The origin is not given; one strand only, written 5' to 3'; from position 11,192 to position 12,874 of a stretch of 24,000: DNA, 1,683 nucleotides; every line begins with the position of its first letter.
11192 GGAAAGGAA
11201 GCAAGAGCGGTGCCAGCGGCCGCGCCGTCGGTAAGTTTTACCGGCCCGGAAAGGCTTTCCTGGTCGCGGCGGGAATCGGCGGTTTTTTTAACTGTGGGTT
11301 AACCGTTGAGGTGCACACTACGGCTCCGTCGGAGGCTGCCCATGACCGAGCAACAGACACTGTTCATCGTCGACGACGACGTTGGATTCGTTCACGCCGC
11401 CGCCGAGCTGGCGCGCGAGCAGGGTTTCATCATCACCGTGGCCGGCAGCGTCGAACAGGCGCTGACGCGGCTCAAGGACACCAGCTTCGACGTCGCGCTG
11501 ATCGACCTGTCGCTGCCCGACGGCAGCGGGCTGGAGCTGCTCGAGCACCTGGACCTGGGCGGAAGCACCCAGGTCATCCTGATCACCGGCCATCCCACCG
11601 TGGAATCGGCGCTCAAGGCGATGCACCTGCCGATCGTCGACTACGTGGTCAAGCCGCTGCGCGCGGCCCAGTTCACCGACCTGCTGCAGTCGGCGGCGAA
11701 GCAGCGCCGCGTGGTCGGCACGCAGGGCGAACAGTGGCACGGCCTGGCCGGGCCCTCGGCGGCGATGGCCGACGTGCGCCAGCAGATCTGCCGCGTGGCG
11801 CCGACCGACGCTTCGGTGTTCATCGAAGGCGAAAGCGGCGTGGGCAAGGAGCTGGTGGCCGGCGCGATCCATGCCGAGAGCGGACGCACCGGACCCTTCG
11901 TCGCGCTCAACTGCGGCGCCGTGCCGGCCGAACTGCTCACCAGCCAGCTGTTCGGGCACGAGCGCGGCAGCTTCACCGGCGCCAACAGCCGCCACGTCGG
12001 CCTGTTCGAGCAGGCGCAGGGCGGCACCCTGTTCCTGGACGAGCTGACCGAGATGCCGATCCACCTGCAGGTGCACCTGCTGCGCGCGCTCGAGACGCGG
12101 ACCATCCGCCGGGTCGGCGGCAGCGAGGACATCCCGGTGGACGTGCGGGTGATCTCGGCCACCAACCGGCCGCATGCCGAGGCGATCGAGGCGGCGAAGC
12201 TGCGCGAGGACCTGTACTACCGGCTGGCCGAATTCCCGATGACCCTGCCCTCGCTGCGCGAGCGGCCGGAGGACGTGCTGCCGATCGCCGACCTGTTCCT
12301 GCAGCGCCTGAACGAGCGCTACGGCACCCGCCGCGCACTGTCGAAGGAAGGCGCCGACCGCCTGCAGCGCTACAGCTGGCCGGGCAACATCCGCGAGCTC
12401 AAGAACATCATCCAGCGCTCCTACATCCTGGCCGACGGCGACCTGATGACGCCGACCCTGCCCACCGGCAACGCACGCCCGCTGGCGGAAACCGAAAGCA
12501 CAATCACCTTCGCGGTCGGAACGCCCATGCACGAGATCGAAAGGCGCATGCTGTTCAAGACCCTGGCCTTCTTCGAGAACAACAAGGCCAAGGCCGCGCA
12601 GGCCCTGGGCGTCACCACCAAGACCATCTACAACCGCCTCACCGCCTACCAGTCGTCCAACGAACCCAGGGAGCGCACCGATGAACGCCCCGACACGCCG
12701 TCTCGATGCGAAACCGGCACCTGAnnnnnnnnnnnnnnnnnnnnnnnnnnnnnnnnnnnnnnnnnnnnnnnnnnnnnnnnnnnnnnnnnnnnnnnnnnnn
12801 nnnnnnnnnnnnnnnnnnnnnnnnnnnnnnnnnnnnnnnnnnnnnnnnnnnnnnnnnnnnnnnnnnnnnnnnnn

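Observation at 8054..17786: Six sigma54 -24/-12 promoter-like elements link a general-stress-type gene set to a locally encoded EBP and hybrid kinase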

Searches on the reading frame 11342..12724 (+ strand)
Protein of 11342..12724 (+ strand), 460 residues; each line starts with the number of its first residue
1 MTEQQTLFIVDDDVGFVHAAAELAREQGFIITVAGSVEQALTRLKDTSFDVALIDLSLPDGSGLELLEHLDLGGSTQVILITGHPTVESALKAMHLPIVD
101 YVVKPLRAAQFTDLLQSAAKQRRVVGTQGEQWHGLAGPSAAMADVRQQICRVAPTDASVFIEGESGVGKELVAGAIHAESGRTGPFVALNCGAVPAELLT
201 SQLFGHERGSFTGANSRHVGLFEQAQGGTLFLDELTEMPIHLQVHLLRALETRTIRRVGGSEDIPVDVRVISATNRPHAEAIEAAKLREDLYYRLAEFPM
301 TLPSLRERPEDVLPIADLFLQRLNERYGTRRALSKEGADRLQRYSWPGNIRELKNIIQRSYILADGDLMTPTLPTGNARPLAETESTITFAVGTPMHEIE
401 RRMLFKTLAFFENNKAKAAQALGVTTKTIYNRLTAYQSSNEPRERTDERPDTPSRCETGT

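Call 14: search_protein_families(library=pfam, proteins=[window:11342-12724:+], max_evalue=0.01)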
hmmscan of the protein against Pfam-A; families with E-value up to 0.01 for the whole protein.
window:11342-12724:+ (460 aa): 9 families
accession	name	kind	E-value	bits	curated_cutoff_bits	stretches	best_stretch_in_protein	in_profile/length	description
PF00158.32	Sigma54_activat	-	2.3e-64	216.5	20.2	1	136-300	2-167/168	Sigma-54 interaction domain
PF00072.30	Response_reg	-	2.4e-19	70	30.2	1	8-114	2-109/111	Response regulator receiver domain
PF25601.1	AAA_lid_14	-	3.1e-19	69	27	1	306-371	1-67/87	AAA+ ATPase lid domain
PF14532.12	Sigma54_activ_2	-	3.3e-17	63.5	25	1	137-305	2-138/138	Sigma-54 interaction domain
PF02954.25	HTH_8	-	7e-08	32.5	22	1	398-436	4-42/42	Bacterial regulatory protein, Fis family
PF07728.20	AAA_5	-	1.4e-06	28.8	22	1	159-294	2-138/139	AAA domain (dynein-related subfamily)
PF01078.27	Mg_chelatase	-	0.00047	20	20.3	1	214-279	94-161/207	Magnesium chelatase, subunit ChlI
PF00004.35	AAA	-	0.003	18.4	21.2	1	161-292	3-123/131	ATPase family associated with various cellular activities (AAA)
PF18024.7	HTH_50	-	0.0048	17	27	0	397-437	9-48/50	Helix-turn-helix domain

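Call 17: find_related_loci(query=window:11342-12724:+, collection=genome_contigs, flank=10000)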
Query window:11342-12724:+ (460 aa) in genome_contigs; peptide patterns used: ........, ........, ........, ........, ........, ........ (x = any residue, [..] = any of these).
599 stretches matched a pattern (row limit reached: there are more); 550 encode a relative of the query (tblastn E <= 1e-3); the best 80 are kept; 80 distinct loci.
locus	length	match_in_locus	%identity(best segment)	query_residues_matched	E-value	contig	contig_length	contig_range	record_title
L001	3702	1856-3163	83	6-439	0e+0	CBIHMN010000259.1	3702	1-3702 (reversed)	MAG TPA_asm: uncultured Arenimonas sp. isolate SRR17255078_concoct_23 genome assembly, contig: ERZ27337264.9767, whole g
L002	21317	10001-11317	74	1-438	0e+0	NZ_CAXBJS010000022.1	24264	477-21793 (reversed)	MAG: uncultured Arenimonas sp. isolate ERR2762108_binner123_Refined_73 ERZ3421638.2526, whole genome shotgun sequence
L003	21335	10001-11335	76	1-444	0e+0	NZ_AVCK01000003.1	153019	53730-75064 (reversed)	Arenimonas metalli CF5-1 contig11, whole genome shotgun sequence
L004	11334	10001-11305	45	7-437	5e-114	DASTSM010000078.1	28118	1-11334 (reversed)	MAG TPA_asm: Gammaproteobacteria bacterium isolate SMAG_U2280 k141_1374248, whole genome shotgun sequence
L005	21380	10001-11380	42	5-440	7e-114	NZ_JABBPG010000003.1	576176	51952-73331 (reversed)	Pseudoalteromonas caenipelagi strain JBTF-M23 3, whole genome shotgun sequence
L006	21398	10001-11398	42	5-442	6e-111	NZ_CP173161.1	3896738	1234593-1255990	Pseudoalteromonas phenolica strain a1 chromosome 1, complete sequence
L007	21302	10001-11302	43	6-436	4e-110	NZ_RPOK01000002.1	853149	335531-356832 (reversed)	Alteromonas sediminis strain U0105 scaffold2, whole genome shotgun sequence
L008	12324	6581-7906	45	8-436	1e-109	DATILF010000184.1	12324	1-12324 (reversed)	MAG TPA_asm: Ramlibacter sp. isolate SMAG_U15737 k141_2697, whole genome shotgun sequence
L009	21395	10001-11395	42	8-433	5e-108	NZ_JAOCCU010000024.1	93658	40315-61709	Mitsuaria sp. GD03876 24, whole genome shotgun sequence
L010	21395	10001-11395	41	8-433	3e-107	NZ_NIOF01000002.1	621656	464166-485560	Roseateles aquatilis strain CCUG 48205 Scaffold2_1, whole genome shotgun sequence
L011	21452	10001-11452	39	8-440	1e-106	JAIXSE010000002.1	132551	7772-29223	MAG: Rubrivivax sp. isolate C4_MAG_00089 pond_C4_MAG_00089_000000000015, whole genome shotgun sequence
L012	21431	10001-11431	41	8-440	2e-106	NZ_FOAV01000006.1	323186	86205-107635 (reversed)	Roseateles sp. YR242, whole genome shotgun sequence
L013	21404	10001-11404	41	8-433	4e-106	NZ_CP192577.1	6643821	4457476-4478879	Roseateles chitinivorans strain P36 chromosome, complete genome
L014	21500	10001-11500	39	8-436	7e-103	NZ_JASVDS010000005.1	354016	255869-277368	Roseateles subflavus strain APW6 contig5, whole genome shotgun sequence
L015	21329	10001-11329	42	7-440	1e-102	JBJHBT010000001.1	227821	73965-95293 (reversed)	MAG: Gammaproteobacteria bacterium isolate SF2967_J5348.metabat2_refined.093_sub NODE_40_length_227821_cov_4.754925, who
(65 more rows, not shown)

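Call 20: find_encoding_contigs(protein=window:11342-12724:+, flank=10000, max_places=6)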
Protein window:11342-12724:+ (460 aa): no gene with exactly this product is on record in the collection.

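Call 33: find_related_loci(query=window:11342-12724:+, collection=metagenome_contigs, flank=10000)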
Query window:11342-12724:+ (460 aa) in metagenome_contigs; peptide patterns used: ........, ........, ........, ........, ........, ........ (x = any residue, [..] = any of these).
600 stretches matched a pattern (row limit reached: there are more); 569 encode a relative of the query (tblastn E <= 1e-3); the best 80 are kept; 80 distinct loci.
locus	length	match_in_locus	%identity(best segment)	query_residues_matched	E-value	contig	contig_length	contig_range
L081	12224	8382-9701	76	1-439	0e+0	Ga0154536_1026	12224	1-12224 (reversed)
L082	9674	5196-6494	46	7-437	2e-119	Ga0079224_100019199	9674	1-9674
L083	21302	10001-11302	45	6-437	1e-115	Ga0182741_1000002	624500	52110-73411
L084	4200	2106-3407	46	7-439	1e-114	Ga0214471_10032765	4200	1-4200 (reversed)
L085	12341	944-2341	43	5-442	2e-112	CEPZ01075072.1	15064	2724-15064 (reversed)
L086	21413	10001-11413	40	8-433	3e-107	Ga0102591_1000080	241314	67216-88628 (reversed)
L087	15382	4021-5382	42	8-436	8e-100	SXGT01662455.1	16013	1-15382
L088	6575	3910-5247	41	1-436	3e-97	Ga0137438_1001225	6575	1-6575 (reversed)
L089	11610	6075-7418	41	7-441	4e-97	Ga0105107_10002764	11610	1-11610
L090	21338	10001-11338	39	5-437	6e-96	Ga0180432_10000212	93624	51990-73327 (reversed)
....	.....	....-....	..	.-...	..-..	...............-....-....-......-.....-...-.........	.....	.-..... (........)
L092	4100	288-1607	40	6-437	3e-95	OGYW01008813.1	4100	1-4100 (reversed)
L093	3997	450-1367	52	135-438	2e-95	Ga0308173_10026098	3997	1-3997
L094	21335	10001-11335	39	6-436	1e-93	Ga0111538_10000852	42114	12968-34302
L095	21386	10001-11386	38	7-459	2e-93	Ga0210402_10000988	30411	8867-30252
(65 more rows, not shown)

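Call 43: search_protein_families(library=ncbifam, proteins=[window:11342-12724:+], max_evalue=0.001)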
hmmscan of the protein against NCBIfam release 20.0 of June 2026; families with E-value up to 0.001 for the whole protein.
window:11342-12724:+ (460 aa): 86 families (the best 25 are shown)
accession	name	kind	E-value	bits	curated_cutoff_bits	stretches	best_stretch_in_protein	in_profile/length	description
TIGR02915.1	PEP_resp_reg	equivalog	3.7e-103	345.8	502.6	1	7-437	1-443/445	PEP-CTERM-box response regulator transcription factor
NF008469.0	PRK11361.1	equivalog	2.3e-98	329.9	714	1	1-437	1-455/461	acetoacetate metabolism transcriptional regulator AtoC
TIGR01818.1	ntrC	equivalog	3.8e-94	316.1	558.6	1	8-370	2-373/463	nitrogen regulation protein NR(I)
NF007689.0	PRK10365.1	equivalog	2.9e-93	313.1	760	1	5-433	6-439/441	sigma-54-dependent response regulator transcription factor ZraR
NF041946.1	LuxO_transreg_Vib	equivalog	1.5e-92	310.8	800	1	30-438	22-462/463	quorum-sensing sigma-54 dependent transcriptional regulator LuxO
NF041552.1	TF_PrdR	equivalog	1.9e-90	303.8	795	1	128-437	262-577/577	sigma-54 dependent transcriptional regulator PrdR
NF050807.1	TransRegFlbDCaul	equivalog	3.8e-90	302.9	750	1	7-439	3-441/454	sigma-54-dependent transcriptional regulator FlbD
NF011695.0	PRK15115.1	equivalog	4.9e-85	285.9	763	1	5-435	7-435/445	two-component system response regulator GlrR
NF049963.1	RespRegFlgRCampy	domain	1.2e-84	284.6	750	1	7-437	3-428/429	fla regulon two-component system response regulator FlgR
TIGR01817.1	nifA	equivalog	2.5e-84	284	528.85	1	121-371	184-435/534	nif-specific transcriptional activator NifA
NF051870.1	NAssimRespRegNtrX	equivalog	7.3e-84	282.2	600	1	7-433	4-447/452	nitrogen assimilation response regulator NtrX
NF003451.0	PRK05022.1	equivalog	2.3e-82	277.4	476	1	115-424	169-496/512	nitric oxide reductase transcriptional regulator NorR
NF038308.1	RNA_repair_RtcR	equivalog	2.7e-82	277.3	650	1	130-421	177-496/530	RNA repair transcriptional activator RtcR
TIGR02329.1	propionate_PrpR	equivalog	6.9e-81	272.5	499.2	1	118-434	198-525/526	propionate catabolism operon regulatory protein PrpR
NF011953.0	PRK15424.1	equivalog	5.9e-80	269.4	703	1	122-437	208-535/538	propionate catabolism operon regulatory protein PrpR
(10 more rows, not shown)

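Call 44: search_protein_families(library=ncbifam, proteins=[L004:10001-11305:+, L082:5196-6494:+, L083:10001-11302:+, L084:2106-3407:+, L015:10001-11329:+, L003:10001-11335:+, L002:10001-11317:+, L005:10001-11380:+, L009:10001-11395:+, L008:6581-7906:+], max_evalue=1e-90)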
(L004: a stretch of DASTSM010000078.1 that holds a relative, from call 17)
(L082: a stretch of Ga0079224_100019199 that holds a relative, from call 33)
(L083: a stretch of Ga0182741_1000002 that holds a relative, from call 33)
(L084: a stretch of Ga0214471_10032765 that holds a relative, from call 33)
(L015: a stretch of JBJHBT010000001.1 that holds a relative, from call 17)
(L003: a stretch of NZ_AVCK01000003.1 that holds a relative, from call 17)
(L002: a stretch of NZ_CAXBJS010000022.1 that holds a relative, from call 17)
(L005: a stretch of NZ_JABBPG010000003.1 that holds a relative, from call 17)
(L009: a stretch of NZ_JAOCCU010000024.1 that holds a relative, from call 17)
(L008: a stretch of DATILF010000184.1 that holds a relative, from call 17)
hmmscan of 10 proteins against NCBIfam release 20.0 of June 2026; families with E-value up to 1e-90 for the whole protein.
L004:10001-11305:+ (435 aa): 1 family
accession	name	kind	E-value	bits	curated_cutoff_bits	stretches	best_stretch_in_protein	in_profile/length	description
TIGR01818.1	ntrC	equivalog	2e-96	323.6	558.6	1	1-362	1-367/463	nitrogen regulation protein NR(I)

L082:5196-6494:+ (433 aa): 2 families
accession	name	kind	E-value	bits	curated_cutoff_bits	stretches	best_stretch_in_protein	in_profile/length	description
TIGR01818.1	ntrC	equivalog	3.4e-98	329.5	558.6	1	1-364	1-371/463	nitrogen regulation protein NR(I)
NF041552.1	TF_PrdR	equivalog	1.3e-91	307.8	795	1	116-433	255-577/577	sigma-54 dependent transcriptional regulator PrdR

L083:10001-11302:+ (434 aa): 3 families
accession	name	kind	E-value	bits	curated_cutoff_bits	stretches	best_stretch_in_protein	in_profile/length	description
TIGR01818.1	ntrC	equivalog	1.2e-97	327.7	558.6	1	2-363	1-369/463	nitrogen regulation protein NR(I)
NF008469.0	PRK11361.1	equivalog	1e-92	311.2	714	1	2-433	7-454/461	acetoacetate metabolism transcriptional regulator AtoC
NF041552.1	TF_PrdR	equivalog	5.1e-91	305.8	795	1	124-434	262-577/577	sigma-54 dependent transcriptional regulator PrdR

L084:2106-3407:+ (434 aa): 1 family
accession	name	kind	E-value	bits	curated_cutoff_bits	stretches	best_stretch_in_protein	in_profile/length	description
TIGR01818.1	ntrC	equivalog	5.1e-93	312.4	558.6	0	1-364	1-372/463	nitrogen regulation protein NR(I)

L015:10001-11329:+ (443 aa): 1 family
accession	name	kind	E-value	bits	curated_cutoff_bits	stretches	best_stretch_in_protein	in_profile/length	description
TIGR01818.1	ntrC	equivalog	6.7e-94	315.3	558.6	1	1-437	1-461/463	nitrogen regulation protein NR(I)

L003:10001-11335:+ (445 aa): 7 families
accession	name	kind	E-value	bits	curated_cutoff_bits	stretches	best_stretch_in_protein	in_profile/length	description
TIGR02915.1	PEP_resp_reg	equivalog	2.6e-105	352.9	502.6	1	7-437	1-442/445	PEP-CTERM-box response regulator transcription factor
NF008469.0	PRK11361.1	equivalog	1.2e-95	320.9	714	1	3-438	3-455/461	acetoacetate metabolism transcriptional regulator AtoC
NF007689.0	PRK10365.1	equivalog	2.6e-93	313.2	760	1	3-435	4-440/441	sigma-54-dependent response regulator transcription factor ZraR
NF041946.1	LuxO_transreg_Vib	equivalog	2.5e-92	310.1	800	0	25-438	17-461/463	quorum-sensing sigma-54 dependent transcriptional regulator LuxO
TIGR01818.1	ntrC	equivalog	2.9e-92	309.9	558.6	0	8-373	2-375/463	nitrogen regulation protein NR(I)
NF041552.1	TF_PrdR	equivalog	5.4e-92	309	795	1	133-438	266-577/577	sigma-54 dependent transcriptional regulator PrdR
NF050807.1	TransRegFlbDCaul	equivalog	1.9e-91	307.2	750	0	7-441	3-442/454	sigma-54-dependent transcriptional regulator FlbD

L002:10001-11317:+ (439 aa): 4 families
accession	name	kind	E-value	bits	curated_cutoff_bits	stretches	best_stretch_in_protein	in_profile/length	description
TIGR02915.1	PEP_resp_reg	equivalog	1.1e-102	344.2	502.6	1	7-438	1-443/445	PEP-CTERM-box response regulator transcription factor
NF008469.0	PRK11361.1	equivalog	1.6e-95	320.5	714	1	1-437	1-454/461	acetoacetate metabolism transcriptional regulator AtoC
TIGR01818.1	ntrC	equivalog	4.1e-95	319.3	558.6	1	8-372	2-374/463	nitrogen regulation protein NR(I)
NF007689.0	PRK10365.1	equivalog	8.1e-93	311.6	760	1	7-434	8-439/441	sigma-54-dependent response regulator transcription factor ZraR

L005:10001-11380:+ (460 aa): 6 families
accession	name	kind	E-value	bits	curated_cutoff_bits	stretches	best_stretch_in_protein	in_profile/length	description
TIGR01818.1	ntrC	equivalog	2.2e-100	336.7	558.6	1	3-454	1-461/463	nitrogen regulation protein NR(I)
NF041552.1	TF_PrdR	equivalog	3.2e-99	332.8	795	1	106-457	238-577/577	sigma-54 dependent transcriptional regulator PrdR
NF041946.1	LuxO_transreg_Vib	equivalog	1.1e-97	327.7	800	1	6-458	2-462/463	quorum-sensing sigma-54 dependent transcriptional regulator LuxO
TIGR02915.1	PEP_resp_reg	equivalog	1.2e-92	311.1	502.6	1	3-457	1-443/445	PEP-CTERM-box response regulator transcription factor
NF008469.0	PRK11361.1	equivalog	1.3e-92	310.9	714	1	2-456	6-454/461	acetoacetate metabolism transcriptional regulator AtoC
NF003451.0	PRK05022.1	equivalog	2.6e-91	306.9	476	1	126-450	181-502/512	nitric oxide reductase transcriptional regulator NorR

L009:10001-11395:+ (465 aa): 13 families
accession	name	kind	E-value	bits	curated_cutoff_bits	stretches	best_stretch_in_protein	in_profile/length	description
TIGR01818.1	ntrC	equivalog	1.7e-122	409.6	558.6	1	2-464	3-459/463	nitrogen regulation protein NR(I)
NF008469.0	PRK11361.1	equivalog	8.8e-113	377.4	714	1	1-463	8-449/461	acetoacetate metabolism transcriptional regulator AtoC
NF041946.1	LuxO_transreg_Vib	equivalog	5.6e-110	368.3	800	1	5-465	3-457/463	quorum-sensing sigma-54 dependent transcriptional regulator LuxO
TIGR02915.1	PEP_resp_reg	equivalog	2.1e-105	353.2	502.6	1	1-377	2-382/445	PEP-CTERM-box response regulator transcription factor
NF007689.0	PRK10365.1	equivalog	3.4e-104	349.1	760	1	1-392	9-397/441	sigma-54-dependent response regulator transcription factor ZraR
NF008176.1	PRK10923.1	equivalog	1.1e-100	337.4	620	1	2-464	8-462/469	nitrogen regulation protein NR(I)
TIGR01817.1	nifA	equivalog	1.3e-99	334.4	528.85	1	130-455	191-514/534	nif-specific transcriptional activator NifA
NF051870.1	NAssimRespRegNtrX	equivalog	8.3e-97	324.9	600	1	1-401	5-405/452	nitrogen assimilation response regulator NtrX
NF038308.1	RNA_repair_RtcR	equivalog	1.5e-96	324.3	650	1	115-462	160-505/530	RNA repair transcriptional activator RtcR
NF050807.1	TransRegFlbDCaul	equivalog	2.8e-94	316.5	750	1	138-465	121-435/454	sigma-54-dependent transcriptional regulator FlbD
TIGR02974.1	phageshock_pspF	equivalog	3.3e-93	312.5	443.55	1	139-461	3-329/336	phage shock protein operon transcriptional activator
NF003451.0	PRK05022.1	equivalog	9.3e-93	311.7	476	1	133-458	188-498/512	nitric oxide reductase transcriptional regulator NorR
NF011695.0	PRK15115.1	equivalog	1.1e-92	311.1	763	1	2-376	11-377/445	two-component system response regulator GlrR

L008:6581-7906:+ (442 aa): 10 families
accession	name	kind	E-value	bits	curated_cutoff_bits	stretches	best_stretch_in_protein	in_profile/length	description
NF008469.0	PRK11361.1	equivalog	2.9e-122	408.7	714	1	1-442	8-454/461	acetoacetate metabolism transcriptional regulator AtoC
TIGR01818.1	ntrC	equivalog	6.2e-115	384.6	558.6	1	2-382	3-382/463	nitrogen regulation protein NR(I)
NF041946.1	LuxO_transreg_Vib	equivalog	1.7e-113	379.9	800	1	3-441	2-459/463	quorum-sensing sigma-54 dependent transcriptional regulator LuxO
NF007689.0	PRK10365.1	equivalog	5.8e-105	351.6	760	1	1-439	9-439/441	sigma-54-dependent response regulator transcription factor ZraR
TIGR02915.1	PEP_resp_reg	equivalog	8e-100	334.8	502.6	1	1-441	2-441/445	PEP-CTERM-box response regulator transcription factor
NF051870.1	NAssimRespRegNtrX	equivalog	5e-98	328.9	600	1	1-440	5-448/452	nitrogen assimilation response regulator NtrX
TIGR01817.1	nifA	equivalog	8e-96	321.9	528.85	1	123-373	184-434/534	nif-specific transcriptional activator NifA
NF008176.1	PRK10923.1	equivalog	3.1e-95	319.5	620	1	2-384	8-388/469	nitrogen regulation protein NR(I)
NF041552.1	TF_PrdR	equivalog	1.3e-94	317.6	795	1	112-442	249-576/577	sigma-54 dependent transcriptional regulator PrdR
NF038308.1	RNA_repair_RtcR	equivalog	2.1e-92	310.7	650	1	95-435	137-504/530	RNA repair transcriptional activator RtcR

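Call 55: search_protein_families(library=pfam, proteins=[L003:8359-9174:-, L003:7454-8278:-, L003:11886-12890:-, L003:13060-15081:+, L003:5791-7479:+, L081:7171-8160:-, L081:5847-7280:-, L081:10301-11695:-, L081:11305-12204:-, L002:12980-15043:+], max_evalue=0.0001)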
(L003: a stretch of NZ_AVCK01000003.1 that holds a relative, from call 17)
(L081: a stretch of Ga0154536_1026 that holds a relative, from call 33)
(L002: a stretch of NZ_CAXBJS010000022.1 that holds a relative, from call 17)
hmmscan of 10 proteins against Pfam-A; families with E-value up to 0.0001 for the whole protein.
L003:8359-9174:- (271 aa): 0 families

L003:7454-8278:- (274 aa): 0 families

L003:11886-12890:- (334 aa): 1 family
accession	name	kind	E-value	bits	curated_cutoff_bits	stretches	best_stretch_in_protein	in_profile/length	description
PF08808.17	RES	-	1.3e-08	35.5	23.2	1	208-327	21-156/157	RES domain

L003:13060-15081:+ (673 aa): 2 families
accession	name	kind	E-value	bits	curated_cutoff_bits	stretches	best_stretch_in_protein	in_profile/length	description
PF01979.26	Amidohydro_1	-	1.8e-19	70.6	25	1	304-646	36-343/345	Amidohydrolase family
PF07969.17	Amidohydro_3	-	1e-07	32.3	29.7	0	587-649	407-472/472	Amidohydrolase family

L003:5791-7479:+ (562 aa): 0 families

L081:7171-8160:- (329 aa): 1 family
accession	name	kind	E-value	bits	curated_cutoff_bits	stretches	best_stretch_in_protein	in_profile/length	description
PF00696.33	AA_kinase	-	5.1e-20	72.6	24.9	1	21-296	3-231/234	Amino acid kinase family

L081:5847-7280:- (477 aa): 0 families

L081:10301-11695:- (464 aa): 1 family
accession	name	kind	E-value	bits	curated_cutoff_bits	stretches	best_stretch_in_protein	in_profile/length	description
PF08808.17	RES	-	4.2e-09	37.1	23.2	1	336-448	20-146/157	RES domain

L081:11305-12204:- (299 aa): 0 families

L002:12980-15043:+ (687 aa): 2 families
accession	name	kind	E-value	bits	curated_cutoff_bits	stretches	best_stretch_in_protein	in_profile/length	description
PF01979.26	Amidohydro_1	-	5.9e-19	68.9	25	1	317-658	36-342/345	Amidohydrolase family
PF07969.17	Amidohydro_3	-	1.2e-08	35.4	29.7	0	599-659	406-469/472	Amidohydrolase family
